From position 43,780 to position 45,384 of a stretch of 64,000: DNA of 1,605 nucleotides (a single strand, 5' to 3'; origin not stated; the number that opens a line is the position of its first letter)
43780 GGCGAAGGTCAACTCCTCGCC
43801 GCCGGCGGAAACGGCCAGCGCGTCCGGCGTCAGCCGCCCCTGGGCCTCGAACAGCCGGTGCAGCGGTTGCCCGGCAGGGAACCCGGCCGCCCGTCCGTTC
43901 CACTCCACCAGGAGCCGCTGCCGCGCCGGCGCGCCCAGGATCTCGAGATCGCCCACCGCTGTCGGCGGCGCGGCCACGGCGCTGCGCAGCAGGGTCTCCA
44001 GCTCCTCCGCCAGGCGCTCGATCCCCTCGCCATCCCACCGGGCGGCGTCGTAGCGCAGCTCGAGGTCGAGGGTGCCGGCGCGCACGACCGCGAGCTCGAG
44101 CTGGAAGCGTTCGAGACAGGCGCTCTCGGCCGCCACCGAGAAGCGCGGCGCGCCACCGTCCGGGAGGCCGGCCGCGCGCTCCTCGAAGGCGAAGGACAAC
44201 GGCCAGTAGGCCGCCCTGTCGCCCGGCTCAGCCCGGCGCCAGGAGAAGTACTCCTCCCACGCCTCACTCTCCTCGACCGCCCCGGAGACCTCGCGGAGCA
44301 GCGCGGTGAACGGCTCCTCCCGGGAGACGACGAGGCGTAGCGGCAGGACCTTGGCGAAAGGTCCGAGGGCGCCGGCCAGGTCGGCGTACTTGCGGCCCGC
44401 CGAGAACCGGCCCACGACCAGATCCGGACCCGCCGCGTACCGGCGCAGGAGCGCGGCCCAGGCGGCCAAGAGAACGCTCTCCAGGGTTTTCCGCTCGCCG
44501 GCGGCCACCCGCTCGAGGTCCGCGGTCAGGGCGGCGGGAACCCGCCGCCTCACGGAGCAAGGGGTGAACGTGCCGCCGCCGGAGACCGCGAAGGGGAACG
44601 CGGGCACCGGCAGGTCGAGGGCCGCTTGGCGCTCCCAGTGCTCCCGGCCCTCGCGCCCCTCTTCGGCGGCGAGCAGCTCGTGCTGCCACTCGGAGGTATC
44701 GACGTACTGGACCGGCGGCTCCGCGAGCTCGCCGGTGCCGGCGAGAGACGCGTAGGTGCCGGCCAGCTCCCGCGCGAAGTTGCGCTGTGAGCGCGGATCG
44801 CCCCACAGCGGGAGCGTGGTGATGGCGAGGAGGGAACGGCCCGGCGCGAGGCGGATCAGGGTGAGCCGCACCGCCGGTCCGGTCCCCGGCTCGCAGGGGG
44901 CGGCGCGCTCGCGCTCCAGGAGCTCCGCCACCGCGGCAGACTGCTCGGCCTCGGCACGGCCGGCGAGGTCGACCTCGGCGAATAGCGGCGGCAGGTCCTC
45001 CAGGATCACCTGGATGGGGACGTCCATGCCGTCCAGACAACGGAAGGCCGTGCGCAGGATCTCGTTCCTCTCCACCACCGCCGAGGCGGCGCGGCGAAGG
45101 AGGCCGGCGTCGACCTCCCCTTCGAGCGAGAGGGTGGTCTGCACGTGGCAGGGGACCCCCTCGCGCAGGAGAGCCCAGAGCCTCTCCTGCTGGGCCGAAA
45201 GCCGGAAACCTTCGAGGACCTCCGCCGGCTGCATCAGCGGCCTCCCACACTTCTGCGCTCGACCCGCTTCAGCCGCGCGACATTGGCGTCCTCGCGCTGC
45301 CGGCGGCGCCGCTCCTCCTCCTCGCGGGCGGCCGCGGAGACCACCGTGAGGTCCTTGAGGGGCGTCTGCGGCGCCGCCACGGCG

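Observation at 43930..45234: Supernumerary condensation-like X domains with the HHxxxDG active site erased (4 copies)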

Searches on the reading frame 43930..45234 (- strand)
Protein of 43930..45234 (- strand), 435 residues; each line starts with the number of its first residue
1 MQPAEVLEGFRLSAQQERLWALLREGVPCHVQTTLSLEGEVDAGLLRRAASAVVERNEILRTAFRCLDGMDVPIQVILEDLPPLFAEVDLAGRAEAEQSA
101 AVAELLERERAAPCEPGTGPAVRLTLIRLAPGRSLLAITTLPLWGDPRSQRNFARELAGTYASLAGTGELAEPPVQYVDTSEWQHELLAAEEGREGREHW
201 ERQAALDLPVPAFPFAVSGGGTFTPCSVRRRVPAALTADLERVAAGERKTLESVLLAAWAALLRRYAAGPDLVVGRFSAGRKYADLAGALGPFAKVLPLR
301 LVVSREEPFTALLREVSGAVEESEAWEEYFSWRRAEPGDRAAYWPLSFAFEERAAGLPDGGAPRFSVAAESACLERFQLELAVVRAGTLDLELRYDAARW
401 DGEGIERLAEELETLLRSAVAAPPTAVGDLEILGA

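Call 5: search_solved_structures(query=window:43930-45234:-, max_evalue=0.001, show_alignments=2)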
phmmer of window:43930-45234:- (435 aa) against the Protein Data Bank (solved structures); distinct sequences matched with E-value up to 0.001: 37.
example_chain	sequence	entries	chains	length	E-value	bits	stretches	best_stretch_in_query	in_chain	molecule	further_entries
6p1j_A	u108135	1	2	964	8.5e-27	97.5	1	11-434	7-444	Txo2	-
6oyf_A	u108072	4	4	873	8.9e-25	90.9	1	12-434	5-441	Txo1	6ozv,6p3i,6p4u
2jgp_A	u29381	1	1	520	3.7e-24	88.8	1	6-432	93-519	TYROCIDINE SYNTHETASE 3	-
8z0q_C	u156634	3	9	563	4.9e-21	78.5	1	11-426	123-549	Special condensation domain in NRPS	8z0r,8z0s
8hlk_A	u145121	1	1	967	9e-21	77.7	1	24-433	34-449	Microcystin synthetase B (Fragment)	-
9bfd_B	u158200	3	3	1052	5.3e-16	61.9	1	10-328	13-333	Tyrocidine synthase 2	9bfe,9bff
5u89_A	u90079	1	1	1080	1.2e-15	60.8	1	8-317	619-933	Amino acid adenylation domain protein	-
8xjz_C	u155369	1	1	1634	4.3e-15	59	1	12-430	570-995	Peptide synthetase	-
7kvw_A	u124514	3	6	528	1.4e-13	54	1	15-433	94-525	PCP-C didomain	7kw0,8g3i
7kw2_A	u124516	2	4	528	3.4e-13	52.7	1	31-433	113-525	PCP-C didomain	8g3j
4tx2_B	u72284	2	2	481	4.8e-13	52.2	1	10-433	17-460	Non-ribosomal peptide synthetase | Peptide synthetase, module 7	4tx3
8fx6_A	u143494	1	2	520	8.5e-13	51.4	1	15-424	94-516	PCP-C didomain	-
9up2_A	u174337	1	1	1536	1.1e-12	51.1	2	5-307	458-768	PvdL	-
8fx7_A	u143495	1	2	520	2e-12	50.1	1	31-424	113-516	PCP-C didomain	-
9uay_A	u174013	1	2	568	4.6e-12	49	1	11-302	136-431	CmnI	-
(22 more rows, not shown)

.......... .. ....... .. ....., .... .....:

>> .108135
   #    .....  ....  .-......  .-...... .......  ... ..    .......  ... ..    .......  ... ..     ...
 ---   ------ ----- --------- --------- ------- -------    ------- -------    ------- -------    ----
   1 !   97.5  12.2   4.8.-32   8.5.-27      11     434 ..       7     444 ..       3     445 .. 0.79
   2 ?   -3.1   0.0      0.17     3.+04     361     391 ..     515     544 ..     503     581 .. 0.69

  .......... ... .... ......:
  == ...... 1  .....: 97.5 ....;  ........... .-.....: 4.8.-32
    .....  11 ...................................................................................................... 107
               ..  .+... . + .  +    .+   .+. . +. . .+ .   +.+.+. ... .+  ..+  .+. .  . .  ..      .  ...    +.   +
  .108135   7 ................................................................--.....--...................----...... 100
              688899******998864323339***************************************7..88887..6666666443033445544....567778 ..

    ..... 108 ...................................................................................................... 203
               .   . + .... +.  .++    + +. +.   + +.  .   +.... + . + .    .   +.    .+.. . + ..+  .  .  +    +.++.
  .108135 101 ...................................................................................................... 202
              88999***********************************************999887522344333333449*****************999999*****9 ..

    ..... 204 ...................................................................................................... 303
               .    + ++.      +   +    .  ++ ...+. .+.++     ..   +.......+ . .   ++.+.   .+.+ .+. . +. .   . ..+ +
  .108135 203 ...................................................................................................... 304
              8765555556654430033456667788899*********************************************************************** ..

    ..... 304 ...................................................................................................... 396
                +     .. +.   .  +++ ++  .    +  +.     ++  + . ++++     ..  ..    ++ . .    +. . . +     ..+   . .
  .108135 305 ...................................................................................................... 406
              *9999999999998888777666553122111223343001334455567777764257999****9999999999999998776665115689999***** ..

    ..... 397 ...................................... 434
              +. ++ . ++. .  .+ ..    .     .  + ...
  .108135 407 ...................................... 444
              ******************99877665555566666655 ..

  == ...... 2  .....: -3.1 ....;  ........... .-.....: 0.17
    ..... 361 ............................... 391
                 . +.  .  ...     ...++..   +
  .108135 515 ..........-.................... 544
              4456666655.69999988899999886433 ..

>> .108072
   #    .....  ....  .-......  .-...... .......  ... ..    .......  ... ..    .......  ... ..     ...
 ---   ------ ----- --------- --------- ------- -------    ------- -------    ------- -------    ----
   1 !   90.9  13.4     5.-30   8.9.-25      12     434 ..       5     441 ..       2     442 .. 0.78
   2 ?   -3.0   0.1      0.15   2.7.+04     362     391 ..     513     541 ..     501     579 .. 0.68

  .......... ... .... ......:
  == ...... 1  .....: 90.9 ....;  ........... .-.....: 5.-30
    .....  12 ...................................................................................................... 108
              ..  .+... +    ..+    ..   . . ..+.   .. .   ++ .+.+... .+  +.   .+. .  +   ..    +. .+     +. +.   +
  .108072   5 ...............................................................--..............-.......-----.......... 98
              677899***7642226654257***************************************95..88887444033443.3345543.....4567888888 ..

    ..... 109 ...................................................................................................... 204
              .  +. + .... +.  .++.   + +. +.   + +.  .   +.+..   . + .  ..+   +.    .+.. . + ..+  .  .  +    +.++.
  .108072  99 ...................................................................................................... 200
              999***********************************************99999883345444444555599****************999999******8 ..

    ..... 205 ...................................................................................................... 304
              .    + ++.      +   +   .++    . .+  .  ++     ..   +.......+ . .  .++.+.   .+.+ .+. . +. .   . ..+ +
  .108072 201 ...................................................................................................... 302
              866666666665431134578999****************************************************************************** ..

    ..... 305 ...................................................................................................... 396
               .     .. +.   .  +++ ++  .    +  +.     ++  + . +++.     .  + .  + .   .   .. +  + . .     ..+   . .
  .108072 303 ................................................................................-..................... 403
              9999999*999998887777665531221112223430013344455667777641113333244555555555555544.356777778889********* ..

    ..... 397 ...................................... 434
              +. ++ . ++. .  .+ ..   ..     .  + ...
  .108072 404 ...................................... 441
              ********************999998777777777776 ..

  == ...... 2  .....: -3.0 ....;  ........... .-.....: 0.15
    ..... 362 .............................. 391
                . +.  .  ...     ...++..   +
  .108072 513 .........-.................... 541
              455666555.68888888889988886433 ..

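Call 12: search_protein_families(library=ncbifam, proteins=[window:43930-45234:-], max_evalue=0.001)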
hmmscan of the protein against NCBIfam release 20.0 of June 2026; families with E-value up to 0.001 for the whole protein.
window:43930-45234:- (435 aa): 3 families
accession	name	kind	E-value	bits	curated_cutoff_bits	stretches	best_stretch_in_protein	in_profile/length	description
NF004282.0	PRK05691.1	subfamily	1.2e-40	137.7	4090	1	10-434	676-1111/4334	non-ribosomal peptide synthase/polyketide synthase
NF047350.1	aureusi_NRPS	equivalog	2.2e-08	31.5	2500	1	10-318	995-1289/2373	aureusimine non-ribosomal peptide synthetase AusA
NF007605.2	PRK10252.1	equivalog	2.4e-05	22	2400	1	32-433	29-433/1292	enterobactin non-ribosomal peptide synthetase EntF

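Call 21: find_homologous_proteins(query=window:43930-45234:-, max_evalue=1e-10)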
Query window:43930-45234:- (435 aa): 18 proteins with E <= 1e-10 among 8000 candidates.
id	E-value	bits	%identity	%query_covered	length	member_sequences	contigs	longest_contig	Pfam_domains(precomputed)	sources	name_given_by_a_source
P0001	3.5e-96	341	78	47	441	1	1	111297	PF00668.26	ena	-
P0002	2.3e-59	220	36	99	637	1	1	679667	PF00668.26,PF00501.35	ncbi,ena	-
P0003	1.2e-47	181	37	100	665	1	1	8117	PF00668.26,PF00501.35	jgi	jgi:hypothetical protein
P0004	5.7e-21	93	35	71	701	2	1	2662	PF00668.26,PF00550.32,PF00501.35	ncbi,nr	ncbi:MAG TPA: condensation domain-containing protein, partial [Thermoanaerobaculia bacterium]|nr:con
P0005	8.3e-20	89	29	97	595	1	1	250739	PF00668.26,PF00550.32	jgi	jgi:acyl carrier protein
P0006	1.3e-19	89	30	94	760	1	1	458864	PF00668.26,PF00501.35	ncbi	-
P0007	2.3e-18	85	29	92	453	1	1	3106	PF00668.26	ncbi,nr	ncbi:MAG: non-ribosomal peptide synthetase, partial [Acidobacteria bacterium]|nr:non-ribosomal pepti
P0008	3.2e-17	81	33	66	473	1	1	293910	PF00668.26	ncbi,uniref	ncbi:condensation domain-containing protein [Amycolatopsis sp. cmx-11-12]|uniref:condensation domain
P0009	6.4e-16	77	27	97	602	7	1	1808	PF00668.26,PF00550.32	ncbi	ncbi:hypothetical protein GTP91_32980, partial [Rugamonas sp. FT82W]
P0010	1.6e-15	75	34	71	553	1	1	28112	PF00668.26,PF00550.32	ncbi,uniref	ncbi:condensation domain-containing protein [Dactylosporangium sp. NPDC050688]|uniref:condensation d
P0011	3.8e-15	74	29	97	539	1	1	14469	PF00668.26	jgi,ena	-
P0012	6.7e-14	70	30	97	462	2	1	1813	PF00668.26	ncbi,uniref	ncbi:condensation domain-containing protein, partial [Nonomuraea dietziae]|uniref:condensation domai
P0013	8.6e-14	70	29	95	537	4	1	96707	PF00668.26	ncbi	-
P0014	1.3e-13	69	30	97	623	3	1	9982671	PF00668.26,PF00501.35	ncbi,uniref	ncbi:condensation domain-containing protein [Nonomuraea recticatena]|uniref:condensation domain-cont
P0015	1.8e-13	69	28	95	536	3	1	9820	PF00668.26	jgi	jgi:Condensation domain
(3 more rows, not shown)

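Call 24: find_encoding_contigs(protein=P0002, flank=10000, max_places=3)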
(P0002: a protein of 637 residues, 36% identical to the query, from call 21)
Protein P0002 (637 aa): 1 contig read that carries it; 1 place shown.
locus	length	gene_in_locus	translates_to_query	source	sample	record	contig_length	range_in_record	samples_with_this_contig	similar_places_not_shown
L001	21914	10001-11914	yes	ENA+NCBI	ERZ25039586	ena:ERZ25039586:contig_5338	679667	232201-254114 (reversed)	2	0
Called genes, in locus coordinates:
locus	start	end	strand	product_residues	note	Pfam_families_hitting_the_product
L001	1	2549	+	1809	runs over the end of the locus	PF00501:AMP-binding, PF23024:AMP-dom_DIP2-like, PF00550:PP-binding, PF00668:Condensation, PF00501:AMP-binding, PF13193:AMP-binding_C, PF00550:PP-binding, PF00668:Condensation, +1 more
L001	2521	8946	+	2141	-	PF00668:Condensation, PF00501:AMP-binding, PF13193:AMP-binding_C, PF00550:PP-binding, PF00668:Condensation, PF00501:AMP-binding, PF13193:AMP-binding_C, PF00550:PP-binding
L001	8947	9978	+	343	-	PF02668:TauD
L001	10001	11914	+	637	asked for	PF00668:Condensation, PF00501:AMP-binding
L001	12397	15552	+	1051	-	PF13193:AMP-binding_C (faint), PF05050:Methyltransf_21, PF00550:PP-binding, PF00668:Condensation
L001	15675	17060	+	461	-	PF00999:Na_H_Exchanger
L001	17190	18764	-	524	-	PF04820:Trp_halogenase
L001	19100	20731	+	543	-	PF00245:Alk_phosphatase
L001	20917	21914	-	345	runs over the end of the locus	PF00561:Abhydrolase_1 (faint), PF00975:Thioesterase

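Call 40: find_related_loci(query=A2, collection=genome_contigs, flank=10000)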
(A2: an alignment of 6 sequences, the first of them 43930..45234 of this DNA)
Query A2 (435 aa) in genome_contigs; peptide patterns used: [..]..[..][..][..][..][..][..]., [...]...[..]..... (x = any residue, [..] = any of these).
598 stretches matched a pattern (row limit reached: there are more); 560 encode a relative of the query (tblastn E <= 1e-3); the best 80 are kept; 79 distinct loci.
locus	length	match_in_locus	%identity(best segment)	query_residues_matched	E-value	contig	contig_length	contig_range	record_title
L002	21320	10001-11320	69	1-433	1e-157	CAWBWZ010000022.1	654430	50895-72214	MAG: uncultured Acidobacteriota bacterium isolate MFD07386.bin.2.49 genome assembly, contig: contig_9593, whole genome s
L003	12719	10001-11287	59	4-434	4e-132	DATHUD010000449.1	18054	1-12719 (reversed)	MAG TPA_asm: Thermoanaerobaculia bacterium isolate SMAG_U16097 k141_756810, whole genome shotgun sequence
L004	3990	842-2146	36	5-434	2e-77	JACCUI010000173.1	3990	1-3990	MAG: Pyrinomonadaceae bacterium isolate MGR_bin96 SD2897-2912_k127_5762953, whole genome shotgun sequence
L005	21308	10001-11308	35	5-433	7e-76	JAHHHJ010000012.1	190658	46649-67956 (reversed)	MAG: Kastovskya adunca ATA6-11-RM4 scaffold_65_c1, whole genome shotgun sequence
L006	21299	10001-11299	33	7-435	3e-75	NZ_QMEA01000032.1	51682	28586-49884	Brasilonema sp. UFV-L1 scaffold32_cov14, whole genome shotgun sequence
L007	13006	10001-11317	32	7-434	1e-75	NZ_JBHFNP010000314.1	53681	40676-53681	Microseira sp. BLCC-F43 bin1.fa-314, whole genome shotgun sequence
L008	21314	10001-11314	34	5-434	2e-75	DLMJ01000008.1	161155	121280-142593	MAG TPA_asm: Candidatus Binatus soli isolate UBA7539 UBA7539_contig_539, whole genome shotgun sequence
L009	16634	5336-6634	33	5-434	5e-75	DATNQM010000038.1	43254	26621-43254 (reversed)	MAG TPA_asm: Halomicronema sp. isolate SMAG_U16507 k141_259221, whole genome shotgun sequence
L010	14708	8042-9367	37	5-435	7e-73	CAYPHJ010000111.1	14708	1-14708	MAG TPA_asm: uncultured Syntrophobacteraceae bacterium isolate SRP217488_co1_39 genome assembly, contig: NODE_2819_lengt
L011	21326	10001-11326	32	4-434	1e-72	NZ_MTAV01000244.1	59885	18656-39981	Nostoc sp. T09 NODE_534_length_59825_cov_110.603508, whole genome shotgun sequence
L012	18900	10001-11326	32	1-434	2e-72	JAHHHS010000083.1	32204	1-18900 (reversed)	MAG: Nostoc indistinguendum CM1-VF10 scaffold_202_c1, whole genome shotgun sequence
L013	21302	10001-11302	33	5-434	1e-72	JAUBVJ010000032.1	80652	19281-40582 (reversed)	Microcoleus sp. AR_TQ3_B6 NODE_95_length_80652_cov_19.536134, whole genome shotgun sequence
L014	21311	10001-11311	34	4-434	1e-72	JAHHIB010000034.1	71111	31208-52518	MAG: Scytonema hyalinum WJT4-NPBG1 scaffold_162_c1, whole genome shotgun sequence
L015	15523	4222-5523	33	5-435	4e-72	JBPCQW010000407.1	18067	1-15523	MAG: Hassallia sp. isolate TH_ant_mag_218 k127_1859921, whole genome shotgun sequence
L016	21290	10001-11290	32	4-434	3e-72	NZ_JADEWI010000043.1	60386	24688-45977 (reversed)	Nostoc sp. LEGE 06077 NODE_91_length_60386_cov_23.9314, whole genome shotgun sequence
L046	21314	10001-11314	33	5-433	5e-68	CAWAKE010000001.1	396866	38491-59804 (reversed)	MAG: uncultured delta proteobacterium isolate MFD02416.bin.1.126 genome assembly, contig: contig_25862, whole genome sho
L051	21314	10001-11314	32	5-434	1e-67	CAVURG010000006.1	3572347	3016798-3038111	MAG: uncultured delta proteobacterium isolate MFD01299.bin.2.36 genome assembly, contig: contig_3968, whole genome shotg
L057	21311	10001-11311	34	7-435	5e-67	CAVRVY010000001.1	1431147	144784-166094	MAG: uncultured delta proteobacterium isolate MFD05512.bin.2.52 genome assembly, contig: contig_11165, whole genome shot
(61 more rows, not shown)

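Call 51: search_dna_similar(query=window:43930-45234:-, collection=plasmids, mode=protein, max_evalue=1e-20, max_rows=40)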
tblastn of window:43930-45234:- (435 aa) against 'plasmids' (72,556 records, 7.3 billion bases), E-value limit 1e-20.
Records with a match: 8; places in all: 16; records where one place covers at least 80% of the query: 8.
Best place of each record, by identity: <60% 8.
By first word of the organism name: Leptolyngbya 5; Methylosinus 1; Nostoc 1; Gloeothece 1.
By predicted mobility (MOB-suite, as given by PLSDB): non-mobilizable 7; mobilizable 1.
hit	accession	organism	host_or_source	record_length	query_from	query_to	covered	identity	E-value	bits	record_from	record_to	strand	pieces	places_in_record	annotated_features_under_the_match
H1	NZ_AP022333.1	Methylosinus sp. C49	-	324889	12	430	96%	34.1%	2e-22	108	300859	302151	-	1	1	non-ribosomal peptide synthetase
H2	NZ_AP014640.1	Leptolyngbya boryana IAM M-101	-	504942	5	434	99%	31.9%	3e-43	169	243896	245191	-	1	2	non-ribosomal peptide synthetase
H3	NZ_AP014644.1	Leptolyngbya boryana dg5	-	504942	5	434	99%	31.9%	3e-43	169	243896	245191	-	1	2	non-ribosomal peptide synthetase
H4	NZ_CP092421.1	Leptolyngbya boryana IU 594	-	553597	5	434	99%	31.9%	3e-43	169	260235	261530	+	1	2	non-ribosomal peptide synthetase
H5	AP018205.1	Leptolyngbya boryana NIES-2135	-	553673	5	434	99%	31.9%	3e-43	169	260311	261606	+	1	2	amino acid adenylation domain-containing protein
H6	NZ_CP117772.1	Nostoc sp. UHCC 0926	whole organism,lichen surface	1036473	5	434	99%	31.8%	5e-48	183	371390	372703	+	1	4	none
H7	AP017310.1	Leptolyngbya sp. NIES-3755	-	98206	7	434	98%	32.0%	1e-34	144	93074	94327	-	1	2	amino acid adenylation domain protein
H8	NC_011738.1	Gloeothece citriformis PCC 7424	-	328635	7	435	99%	29.3%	2e-40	161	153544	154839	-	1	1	non-ribosomal peptide synthetase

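Call 52: search_protein_representatives(alignment_id=A2)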
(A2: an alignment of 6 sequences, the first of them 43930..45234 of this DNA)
Query: 6 sequences, 432 profile positions. Proteins with E-value up to 0.001 (for the whole library): 120716; up to 1e-10: 92404; up to 1e-30: 54129. The best 150 are listed.
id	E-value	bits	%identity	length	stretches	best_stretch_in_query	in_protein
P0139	0.0e+00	1426.7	-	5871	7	7-418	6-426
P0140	0.0e+00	1267.1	-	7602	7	11-431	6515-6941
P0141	0.0e+00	1257.2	-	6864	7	10-430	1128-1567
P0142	0.0e+00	1199.3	-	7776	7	11-431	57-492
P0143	0.0e+00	1195.0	-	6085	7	2-431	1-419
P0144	0.0e+00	1180.5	-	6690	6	11-430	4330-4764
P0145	0.0e+00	1178.2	-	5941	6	10-429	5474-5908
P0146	0.0e+00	1165.4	-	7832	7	10-430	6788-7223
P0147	0.0e+00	1150.6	-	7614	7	12-431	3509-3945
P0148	0.0e+00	1150.5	-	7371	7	10-429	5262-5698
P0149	0.0e+00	1148.1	-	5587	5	3-418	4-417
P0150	0.0e+00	1131.3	-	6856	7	10-431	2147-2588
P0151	0.0e+00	1125.9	-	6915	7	11-430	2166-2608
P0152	0.0e+00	1118.0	-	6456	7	11-429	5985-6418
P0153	0.0e+00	1117.6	-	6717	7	7-428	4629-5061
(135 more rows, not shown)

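Call 53: get_annotated_region(hit=H7, flank=6000)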
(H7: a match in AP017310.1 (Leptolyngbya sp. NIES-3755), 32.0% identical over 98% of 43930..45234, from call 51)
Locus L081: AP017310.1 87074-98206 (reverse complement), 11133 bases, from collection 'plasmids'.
description: Leptolyngbya sp. NIES-3755 plasmid plasmid2 DNA, complete genome
organism: Leptolyngbya sp. NIES-3755 (NCBI taxid 1752064)
taxonomy: Bacteria; Cyanobacteriota; Cyanophyceae; Leptolyngbyales; Leptolyngbyaceae; Leptolyngbya; Leptolyngbya sp. NIES-3755
host: -; source: -; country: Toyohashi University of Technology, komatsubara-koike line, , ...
typing (MOB-suite, as given by PLSDB): mobilizable; relaxase MOBP
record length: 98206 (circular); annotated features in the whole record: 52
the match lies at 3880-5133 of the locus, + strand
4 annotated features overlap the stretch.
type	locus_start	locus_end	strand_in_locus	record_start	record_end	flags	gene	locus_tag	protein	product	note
CDS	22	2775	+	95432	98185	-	-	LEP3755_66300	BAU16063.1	non-ribosomal peptide synthase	-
CDS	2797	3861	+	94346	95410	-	-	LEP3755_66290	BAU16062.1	taurine catabolism dioxygenase TauD/TfdA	-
CDS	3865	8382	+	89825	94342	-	-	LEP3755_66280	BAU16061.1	amino acid adenylation domain protein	-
CDS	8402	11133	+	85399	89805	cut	-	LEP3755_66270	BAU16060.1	amino acid adenylation domain protein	-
